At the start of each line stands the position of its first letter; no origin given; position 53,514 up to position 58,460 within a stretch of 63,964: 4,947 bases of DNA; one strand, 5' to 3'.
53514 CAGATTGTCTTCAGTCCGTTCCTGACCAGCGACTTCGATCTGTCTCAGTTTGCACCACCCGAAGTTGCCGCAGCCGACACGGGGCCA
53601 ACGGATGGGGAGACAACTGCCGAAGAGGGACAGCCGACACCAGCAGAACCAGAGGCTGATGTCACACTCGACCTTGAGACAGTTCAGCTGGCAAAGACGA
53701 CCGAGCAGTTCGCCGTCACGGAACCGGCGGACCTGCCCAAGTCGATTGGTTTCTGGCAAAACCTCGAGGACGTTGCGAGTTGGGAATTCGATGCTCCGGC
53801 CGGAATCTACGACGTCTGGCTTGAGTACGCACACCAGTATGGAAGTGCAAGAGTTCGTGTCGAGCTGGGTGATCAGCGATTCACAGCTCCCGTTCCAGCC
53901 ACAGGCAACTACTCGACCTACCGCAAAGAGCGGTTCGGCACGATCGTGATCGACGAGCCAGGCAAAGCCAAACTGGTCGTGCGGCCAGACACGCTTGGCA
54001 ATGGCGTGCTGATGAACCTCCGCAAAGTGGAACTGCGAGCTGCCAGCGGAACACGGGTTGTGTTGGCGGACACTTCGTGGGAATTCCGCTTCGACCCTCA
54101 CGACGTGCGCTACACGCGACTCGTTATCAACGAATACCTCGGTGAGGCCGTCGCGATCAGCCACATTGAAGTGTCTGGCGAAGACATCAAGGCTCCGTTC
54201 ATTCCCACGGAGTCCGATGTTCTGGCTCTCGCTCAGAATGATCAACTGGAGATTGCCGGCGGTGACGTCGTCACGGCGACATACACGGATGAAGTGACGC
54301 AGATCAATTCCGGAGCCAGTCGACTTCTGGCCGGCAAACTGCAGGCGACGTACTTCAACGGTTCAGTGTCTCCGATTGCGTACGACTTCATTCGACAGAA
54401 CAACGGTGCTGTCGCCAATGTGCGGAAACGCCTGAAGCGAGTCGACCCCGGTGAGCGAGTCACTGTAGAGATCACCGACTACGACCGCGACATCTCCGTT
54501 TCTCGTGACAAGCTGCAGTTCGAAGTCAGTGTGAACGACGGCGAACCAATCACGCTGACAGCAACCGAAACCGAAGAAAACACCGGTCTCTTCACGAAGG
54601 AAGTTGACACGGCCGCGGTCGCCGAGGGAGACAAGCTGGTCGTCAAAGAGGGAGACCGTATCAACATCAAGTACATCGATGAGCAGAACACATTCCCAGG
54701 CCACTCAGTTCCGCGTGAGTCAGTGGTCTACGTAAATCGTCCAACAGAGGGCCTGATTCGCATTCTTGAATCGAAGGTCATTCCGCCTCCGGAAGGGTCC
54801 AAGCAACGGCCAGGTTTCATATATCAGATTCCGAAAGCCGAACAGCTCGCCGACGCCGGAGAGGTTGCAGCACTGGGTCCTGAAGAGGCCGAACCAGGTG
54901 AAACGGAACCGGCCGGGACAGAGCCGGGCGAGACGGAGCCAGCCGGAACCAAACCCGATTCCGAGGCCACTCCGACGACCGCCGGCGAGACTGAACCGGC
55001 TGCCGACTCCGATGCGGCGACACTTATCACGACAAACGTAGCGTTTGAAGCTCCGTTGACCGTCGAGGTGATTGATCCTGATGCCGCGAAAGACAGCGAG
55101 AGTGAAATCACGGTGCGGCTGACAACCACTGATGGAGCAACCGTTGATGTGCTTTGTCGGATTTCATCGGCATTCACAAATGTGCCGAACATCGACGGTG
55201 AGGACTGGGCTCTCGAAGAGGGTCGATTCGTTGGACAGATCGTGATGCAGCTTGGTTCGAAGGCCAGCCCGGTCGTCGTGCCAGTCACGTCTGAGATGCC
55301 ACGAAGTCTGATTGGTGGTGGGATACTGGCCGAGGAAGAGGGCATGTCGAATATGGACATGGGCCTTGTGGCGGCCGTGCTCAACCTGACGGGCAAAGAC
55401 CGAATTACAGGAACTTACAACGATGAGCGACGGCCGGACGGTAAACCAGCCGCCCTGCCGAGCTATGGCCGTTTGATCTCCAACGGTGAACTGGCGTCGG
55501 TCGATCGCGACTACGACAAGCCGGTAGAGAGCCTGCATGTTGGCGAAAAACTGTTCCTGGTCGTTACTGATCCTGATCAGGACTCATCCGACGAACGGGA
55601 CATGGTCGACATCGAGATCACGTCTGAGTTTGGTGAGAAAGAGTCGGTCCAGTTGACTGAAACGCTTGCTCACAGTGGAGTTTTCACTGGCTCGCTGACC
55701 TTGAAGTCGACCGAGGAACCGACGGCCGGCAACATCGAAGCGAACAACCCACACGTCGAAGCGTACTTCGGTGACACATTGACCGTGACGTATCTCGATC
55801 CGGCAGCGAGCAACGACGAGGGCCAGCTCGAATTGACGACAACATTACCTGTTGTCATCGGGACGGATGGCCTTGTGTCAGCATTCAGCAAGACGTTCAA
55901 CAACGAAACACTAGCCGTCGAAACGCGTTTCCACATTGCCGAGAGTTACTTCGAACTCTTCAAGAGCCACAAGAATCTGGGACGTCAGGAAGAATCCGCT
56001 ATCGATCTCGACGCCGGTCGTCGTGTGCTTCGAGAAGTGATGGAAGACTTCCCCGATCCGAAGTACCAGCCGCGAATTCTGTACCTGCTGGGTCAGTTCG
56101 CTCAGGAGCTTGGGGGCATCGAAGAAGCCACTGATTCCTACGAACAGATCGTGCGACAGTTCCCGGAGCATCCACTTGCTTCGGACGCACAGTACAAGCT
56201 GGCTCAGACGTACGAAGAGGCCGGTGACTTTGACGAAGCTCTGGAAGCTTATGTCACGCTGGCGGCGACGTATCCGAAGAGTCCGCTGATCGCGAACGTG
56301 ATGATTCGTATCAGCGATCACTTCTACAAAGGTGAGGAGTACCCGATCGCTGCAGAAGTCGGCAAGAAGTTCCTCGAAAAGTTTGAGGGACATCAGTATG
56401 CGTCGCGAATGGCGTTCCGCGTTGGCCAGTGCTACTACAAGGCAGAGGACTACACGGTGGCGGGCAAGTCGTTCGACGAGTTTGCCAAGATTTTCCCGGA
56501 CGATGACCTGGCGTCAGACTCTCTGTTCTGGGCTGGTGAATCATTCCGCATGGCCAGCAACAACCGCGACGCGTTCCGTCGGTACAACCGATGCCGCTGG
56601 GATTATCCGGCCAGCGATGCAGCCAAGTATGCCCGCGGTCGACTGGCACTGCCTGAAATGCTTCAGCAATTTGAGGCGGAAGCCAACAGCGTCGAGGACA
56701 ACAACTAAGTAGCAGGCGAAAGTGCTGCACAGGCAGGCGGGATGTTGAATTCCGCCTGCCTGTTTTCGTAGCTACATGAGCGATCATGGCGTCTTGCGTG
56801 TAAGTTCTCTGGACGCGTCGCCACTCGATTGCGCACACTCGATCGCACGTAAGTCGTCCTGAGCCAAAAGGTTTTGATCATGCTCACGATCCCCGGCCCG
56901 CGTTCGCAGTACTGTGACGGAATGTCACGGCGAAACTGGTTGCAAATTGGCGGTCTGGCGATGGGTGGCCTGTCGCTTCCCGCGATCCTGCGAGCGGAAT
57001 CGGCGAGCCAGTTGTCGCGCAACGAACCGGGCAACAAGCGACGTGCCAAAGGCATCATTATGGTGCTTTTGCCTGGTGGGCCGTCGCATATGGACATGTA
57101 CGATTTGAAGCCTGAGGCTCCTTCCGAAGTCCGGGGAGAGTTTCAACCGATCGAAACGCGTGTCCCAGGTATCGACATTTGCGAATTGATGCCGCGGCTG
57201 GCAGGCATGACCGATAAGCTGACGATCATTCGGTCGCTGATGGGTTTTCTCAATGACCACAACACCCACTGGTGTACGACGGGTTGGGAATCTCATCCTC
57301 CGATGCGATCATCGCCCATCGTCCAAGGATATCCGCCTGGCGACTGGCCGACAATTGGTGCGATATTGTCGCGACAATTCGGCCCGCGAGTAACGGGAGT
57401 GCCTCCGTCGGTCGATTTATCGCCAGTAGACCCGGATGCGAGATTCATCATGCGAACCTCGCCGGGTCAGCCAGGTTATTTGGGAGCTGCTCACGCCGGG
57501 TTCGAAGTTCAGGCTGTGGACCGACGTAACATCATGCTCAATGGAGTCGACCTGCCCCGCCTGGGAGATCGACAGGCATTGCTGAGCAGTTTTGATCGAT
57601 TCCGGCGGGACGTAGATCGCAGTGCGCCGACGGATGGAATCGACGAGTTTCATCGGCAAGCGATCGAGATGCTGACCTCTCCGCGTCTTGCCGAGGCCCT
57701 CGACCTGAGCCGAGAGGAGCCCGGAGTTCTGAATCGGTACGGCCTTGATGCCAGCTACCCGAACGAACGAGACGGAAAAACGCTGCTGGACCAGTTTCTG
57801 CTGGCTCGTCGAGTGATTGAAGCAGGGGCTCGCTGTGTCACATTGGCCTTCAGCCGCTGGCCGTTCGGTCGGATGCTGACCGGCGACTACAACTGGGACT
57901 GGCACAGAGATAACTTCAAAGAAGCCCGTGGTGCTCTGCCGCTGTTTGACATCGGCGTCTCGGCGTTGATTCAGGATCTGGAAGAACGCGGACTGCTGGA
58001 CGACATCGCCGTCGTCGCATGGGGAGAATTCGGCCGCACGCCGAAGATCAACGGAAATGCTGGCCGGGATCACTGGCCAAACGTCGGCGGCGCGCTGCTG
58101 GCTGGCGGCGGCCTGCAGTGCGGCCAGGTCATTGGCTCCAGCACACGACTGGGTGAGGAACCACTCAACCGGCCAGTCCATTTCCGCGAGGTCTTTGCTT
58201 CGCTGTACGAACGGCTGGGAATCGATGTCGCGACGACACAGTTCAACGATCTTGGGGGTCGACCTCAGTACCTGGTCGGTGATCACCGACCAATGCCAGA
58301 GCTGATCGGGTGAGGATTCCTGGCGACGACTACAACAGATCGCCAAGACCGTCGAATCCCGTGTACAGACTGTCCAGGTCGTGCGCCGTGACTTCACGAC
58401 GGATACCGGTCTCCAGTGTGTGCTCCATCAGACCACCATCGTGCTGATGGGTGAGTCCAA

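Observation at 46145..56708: Adjacent paralogous exoproteins (820 aa and about 2657 aa) with the same unusual plan: TPR block - repeated beta-module - TPR block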

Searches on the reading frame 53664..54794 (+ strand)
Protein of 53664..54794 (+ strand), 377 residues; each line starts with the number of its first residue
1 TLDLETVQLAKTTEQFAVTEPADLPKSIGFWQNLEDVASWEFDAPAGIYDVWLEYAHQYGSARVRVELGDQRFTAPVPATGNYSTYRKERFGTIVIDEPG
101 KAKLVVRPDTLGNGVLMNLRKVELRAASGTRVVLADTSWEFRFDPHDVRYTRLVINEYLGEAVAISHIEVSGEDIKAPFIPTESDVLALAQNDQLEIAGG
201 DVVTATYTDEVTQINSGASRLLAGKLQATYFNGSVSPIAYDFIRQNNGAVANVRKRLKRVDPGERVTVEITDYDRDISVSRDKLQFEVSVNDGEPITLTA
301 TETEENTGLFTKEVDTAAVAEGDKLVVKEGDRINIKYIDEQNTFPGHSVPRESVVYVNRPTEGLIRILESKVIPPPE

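Call 24: search_protein_families(library=pfam, proteins=[window:53664-54794:+], max_evalue=10)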
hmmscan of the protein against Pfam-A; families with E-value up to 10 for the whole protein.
seq(377 aa): 4 families
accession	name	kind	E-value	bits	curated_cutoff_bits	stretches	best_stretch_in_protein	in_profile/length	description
PF16871.11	DUF5077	-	0.085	13.4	24.6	1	31-103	27-96/122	Domain of unknown function (DUF5077)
PF18099.7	CBM_35_2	-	0.1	13.1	23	1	41-103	32-95/112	Carbohydrate binding module (family 35)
PF01176.25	eIF-1a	-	0.18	11.9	30.2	1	259-276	40-57/64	Translation initiation factor 1A / IF-1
PF18674.7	TarS_C1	-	0.26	11.9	26.3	1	44-89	82-127/147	TarS beta-glycosyltransferase C-terminal domain 1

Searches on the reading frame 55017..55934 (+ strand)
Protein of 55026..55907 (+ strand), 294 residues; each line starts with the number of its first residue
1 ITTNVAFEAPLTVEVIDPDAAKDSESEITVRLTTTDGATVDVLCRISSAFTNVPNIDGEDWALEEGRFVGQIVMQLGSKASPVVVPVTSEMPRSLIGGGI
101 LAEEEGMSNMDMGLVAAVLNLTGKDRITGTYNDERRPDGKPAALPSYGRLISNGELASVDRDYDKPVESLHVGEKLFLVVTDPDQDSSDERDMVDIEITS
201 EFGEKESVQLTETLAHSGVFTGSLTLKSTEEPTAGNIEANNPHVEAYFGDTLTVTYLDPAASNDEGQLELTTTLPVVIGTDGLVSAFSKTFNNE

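Call 24: search_protein_families(library=pfam, proteins=[window:55026-55907:+], max_evalue=10)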
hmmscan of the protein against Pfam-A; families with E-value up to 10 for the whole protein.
seq(294 aa): 1 family
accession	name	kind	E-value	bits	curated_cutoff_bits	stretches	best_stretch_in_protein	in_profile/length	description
PF20942.3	DUF4785_2nd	-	0.16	12.4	30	1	170-236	14-78/105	Domain of unknown function (DUF4785) central domain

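Call 43: predict_structure(alignment_id=A1)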
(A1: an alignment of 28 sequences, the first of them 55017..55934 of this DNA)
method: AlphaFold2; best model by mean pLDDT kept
length: 306 residues; sequences in the alignment: 28
mean_pLDDT: 84.3   pTM: 0.75
mean pLDDT of the five models: 84.3, 83.3, 82.9, 82.9, 80.6
residues with pLDDT >= 90: 161; 70-90: 102; 50-70: 15; < 50: 28
segments of 3 or more residues with pLDDT < 50: 107-109, 284-306
pLDDT, mean of each block of 10 residues (from residue 1): 76 92 92 95 95 74 86 94 90 87 68 69 91 90 89 89 91 88 92 91 93 91 93 91 89 93 82 92 50 42 37
secondary structure, 60 per line:
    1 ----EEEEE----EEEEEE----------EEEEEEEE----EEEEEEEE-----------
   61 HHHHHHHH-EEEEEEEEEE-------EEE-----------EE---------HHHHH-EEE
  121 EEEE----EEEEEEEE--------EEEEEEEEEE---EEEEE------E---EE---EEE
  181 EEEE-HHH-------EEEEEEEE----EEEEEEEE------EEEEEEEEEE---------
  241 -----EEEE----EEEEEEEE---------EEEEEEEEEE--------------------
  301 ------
elements in order: E5-9 E14-19 E30-37 E42-49 H61-68 E70-79 E87-89 H112-116 E118-124 E129-136 E145-154 E158-162 E178-184 E196-203 E208-215 E222-231 E246-249 E254-261 E271-280
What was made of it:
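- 55029..55478 (+): B Ig-like module 4 (aa about 2099-2248), a divergent copy with an inserted helix and loop. AF2 predicts a beta-sandwich with pLDDT about 90 (call 43).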

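Call 45: fold_search(model_id=the predicted structure, library=pdb)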
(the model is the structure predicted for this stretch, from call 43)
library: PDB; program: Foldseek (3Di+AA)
matches with E <= 10: 1093; with E <= 0.001: 18
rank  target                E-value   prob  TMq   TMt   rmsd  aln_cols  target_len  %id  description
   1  8c8k_A                3.2e-11  1.00  0.37  0.43  11.1       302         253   15  In vitro structure of the Nitrosopumilus maritimus S-layer - Six-fold symmetry (C6) (released 2024-04-10)
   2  8c8m_A                8.3e-10  1.00  0.37  0.10  11.1       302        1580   15  In vitro structure of the Nitrosopumilus maritimus S-layer - Composite map between two and six-fold symmetrised (released 2024-04-10)
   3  8c8o_A                3.6e-09  1.00  0.31  0.12  10.2       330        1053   14  In situ structure of the Nitrosopumilus maritimus S-layer - Six-fold symmetry (C6) (released 2024-04-17)
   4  8c8r_A                3.6e-09  1.00  0.31  0.09  10.2       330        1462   14  In situ structure of the Nitrosopumilus maritimus S-layer - Composite map between C2 and C6 (released 2024-04-17)
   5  5i5k_A                8.4e-05  1.00  0.24  0.06  15.9       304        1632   12  Structure of complement C5 in complex with eculizumab (released 2016-03-16)
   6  8tii_A                2.3e-04  0.75  0.18  0.18  19.7       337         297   11  Human ACKR3 phosphorylated by GRK2 in complex with Arrestin2 in nanodisc (released 2025-01-22)
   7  8cml_E                3.5e-04  0.99  0.25  0.13  18.7       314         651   12  Cryo-EM structure of complement C5 in complex with nanobodies UNbC5-1 and UNbC5-2 (released 2023-09-27)
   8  5hcc_B                3.5e-04  0.98  0.23  0.12  19.2       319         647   12  Ternary complex of human Complement C5 with Ornithodoros moubata OmCI and Dermacentor andersoni RaCI3. (released 2016-03-30)
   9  5i5k_B                5.1e-04  0.99  0.24  0.06  16.1       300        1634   11  Structure of complement C5 in complex with eculizumab (released 2016-03-16)
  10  9g93_G                5.1e-04  0.77  0.21  0.23  17.4       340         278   11  CryoET structure of the in vitro grown Bacillus anthracis Sap S-layer (released 2024-12-18)
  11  8cem_E                5.4e-04  0.99  0.24  0.13  16.4       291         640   12  Structure of bovine native C3, re-refinement (released 2023-04-05)
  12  4u4j                  6.1e-04  0.87  0.21  0.06  19.1       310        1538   14  Crystal structure of Salmonella alpha-2-macroglobulin mutant Y1175G (released 2014-09-17)
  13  3oq3_B                6.1e-04  0.72  0.20  0.19  17.1       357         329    9  Structural Basis of Type-I Interferon Sequestration by a Poxvirus Decoy Receptor (released 2011-05-18)
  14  7f1w_D                6.4e-04  0.66  0.18  0.16  23.3       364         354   11  X-ray crystal structure of visual arrestin complexed with inositol hexaphosphate (released 2021-10-27)
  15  8cem_F                6.8e-04  0.98  0.23  0.12  16.7       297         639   12  Structure of bovine native C3, re-refinement (released 2023-04-05)
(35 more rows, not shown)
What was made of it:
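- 55530..55826 (+): B Ig-like module 5 (aa 2266-2364). AF2 and Foldseek support it (calls 43, 45).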

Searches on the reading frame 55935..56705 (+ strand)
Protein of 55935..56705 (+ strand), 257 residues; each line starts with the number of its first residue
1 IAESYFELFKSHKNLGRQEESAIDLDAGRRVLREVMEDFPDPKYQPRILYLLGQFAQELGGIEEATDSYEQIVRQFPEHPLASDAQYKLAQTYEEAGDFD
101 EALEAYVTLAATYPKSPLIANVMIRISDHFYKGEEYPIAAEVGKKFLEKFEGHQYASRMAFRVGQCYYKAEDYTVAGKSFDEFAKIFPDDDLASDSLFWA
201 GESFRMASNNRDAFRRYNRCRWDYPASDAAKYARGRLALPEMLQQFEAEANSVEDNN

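Call 88: search_solved_structures(query=window:55935-56705:+, max_evalue=0.001)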
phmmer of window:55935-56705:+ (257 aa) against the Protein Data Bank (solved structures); distinct sequences matched with E-value up to 0.001: 34.
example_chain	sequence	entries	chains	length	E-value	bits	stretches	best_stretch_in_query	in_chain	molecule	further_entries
9qhb_A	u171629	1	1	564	5.3e-22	82.1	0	79-181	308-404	Engineered tetratricopeptide repeat protein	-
8bu0_A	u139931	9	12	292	2.6e-14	56.9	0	76-173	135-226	Consensus tetratricopeptide repeat protein | Crystal structure of an 8-repeat consensus TPR superhelix with Zinc. | Monomer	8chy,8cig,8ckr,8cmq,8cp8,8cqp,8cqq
9qhc_A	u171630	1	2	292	1e-11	48.4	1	51-189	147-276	Engineered tetratricopeptide repeat protein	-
2xev_A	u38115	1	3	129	4.7e-08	36.4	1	130-245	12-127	YBGF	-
6g5s_A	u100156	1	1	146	4.8e-08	36.4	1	32-116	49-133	Cell division coordinator CpoB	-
8ch0_A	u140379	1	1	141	1.3e-07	34.9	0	80-147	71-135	Consensus tetratricopeptide repeat protein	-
7yeh_B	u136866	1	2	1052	1.4e-07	34.8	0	26-115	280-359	UDP-N-acetylglucosamine--peptide N-acetylglucosaminyltransferase 110 kDa subunit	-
7yea_A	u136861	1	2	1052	1.5e-07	34.8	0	26-115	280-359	UDP-N-acetylglucosamine--peptide N-acetylglucosaminyltransferase 110 kDa subunit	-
2fo7_A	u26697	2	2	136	1.6e-07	34.7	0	50-114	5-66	SYNTHETIC CONSENSUS TPR PROTEIN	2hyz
2wqh_A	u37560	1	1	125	2.1e-07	34.2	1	82-195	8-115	CTPR3Y3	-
7ntf_A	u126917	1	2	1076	2.3e-07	34.2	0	26-115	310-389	Isoform 1 of UDP-N-acetylglucosamine--peptide N-acetylglucosaminyltransferase 110 kDa subu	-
6vfi_B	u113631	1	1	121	3.1e-07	33.7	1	47-108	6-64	O43_dn18B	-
1w3b_A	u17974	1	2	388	3.3e-07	33.6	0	52-111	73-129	UDP-N-ACETYLGLUCOSAMINE--PEPTIDE N-ACETYLGLUCOSAMINYLTRANSFERASE 110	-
6eou_A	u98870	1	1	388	4.1e-07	33.3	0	52-110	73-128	UDP-N-acetylglucosamine--peptide N-acetylglucosaminyltransferase 110 kDa subunit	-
6vfh_A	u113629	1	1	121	4.3e-07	33.2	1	47-108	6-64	T33_dn10A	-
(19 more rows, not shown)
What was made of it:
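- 56022..56654 (+): B C-terminal CpoB/YbgF-type TPR (aa about 2430-2640). PDB hits to YbgF 2xev_A and CpoB 6g5s_A at E about 5e-8 (call 88).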

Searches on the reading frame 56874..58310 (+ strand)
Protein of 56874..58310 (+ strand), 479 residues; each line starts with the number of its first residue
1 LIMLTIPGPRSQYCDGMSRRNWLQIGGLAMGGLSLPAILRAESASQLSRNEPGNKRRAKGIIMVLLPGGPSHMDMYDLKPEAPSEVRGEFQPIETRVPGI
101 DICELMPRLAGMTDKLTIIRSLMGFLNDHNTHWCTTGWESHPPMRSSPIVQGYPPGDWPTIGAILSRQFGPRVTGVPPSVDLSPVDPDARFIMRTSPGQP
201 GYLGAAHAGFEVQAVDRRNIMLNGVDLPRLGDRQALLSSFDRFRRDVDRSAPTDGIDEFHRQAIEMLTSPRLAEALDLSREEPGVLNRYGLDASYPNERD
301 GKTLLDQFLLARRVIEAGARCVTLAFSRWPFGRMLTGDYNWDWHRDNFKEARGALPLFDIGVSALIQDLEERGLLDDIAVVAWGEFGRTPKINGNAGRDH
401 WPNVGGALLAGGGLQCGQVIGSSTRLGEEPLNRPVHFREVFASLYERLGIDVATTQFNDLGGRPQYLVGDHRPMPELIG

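Call 16: search_protein_families(library=pfam, proteins=[window:56874-58310:+], max_evalue=0.0001)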
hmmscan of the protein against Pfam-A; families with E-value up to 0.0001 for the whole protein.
window:56874-58310:+ (479 aa): 1 family
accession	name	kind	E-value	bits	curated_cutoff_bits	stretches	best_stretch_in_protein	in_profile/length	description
PF07394.17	DUF1501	-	6.5e-73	246.6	27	1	58-478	1-390/390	Protein of unknown function (DUF1501)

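Call 70: search_protein_families(library=ncbifam, proteins=[window:56874-58310:+], max_evalue=0.001)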
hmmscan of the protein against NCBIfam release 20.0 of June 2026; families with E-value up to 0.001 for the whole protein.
window:56874-58310:+ (479 aa): 0 families
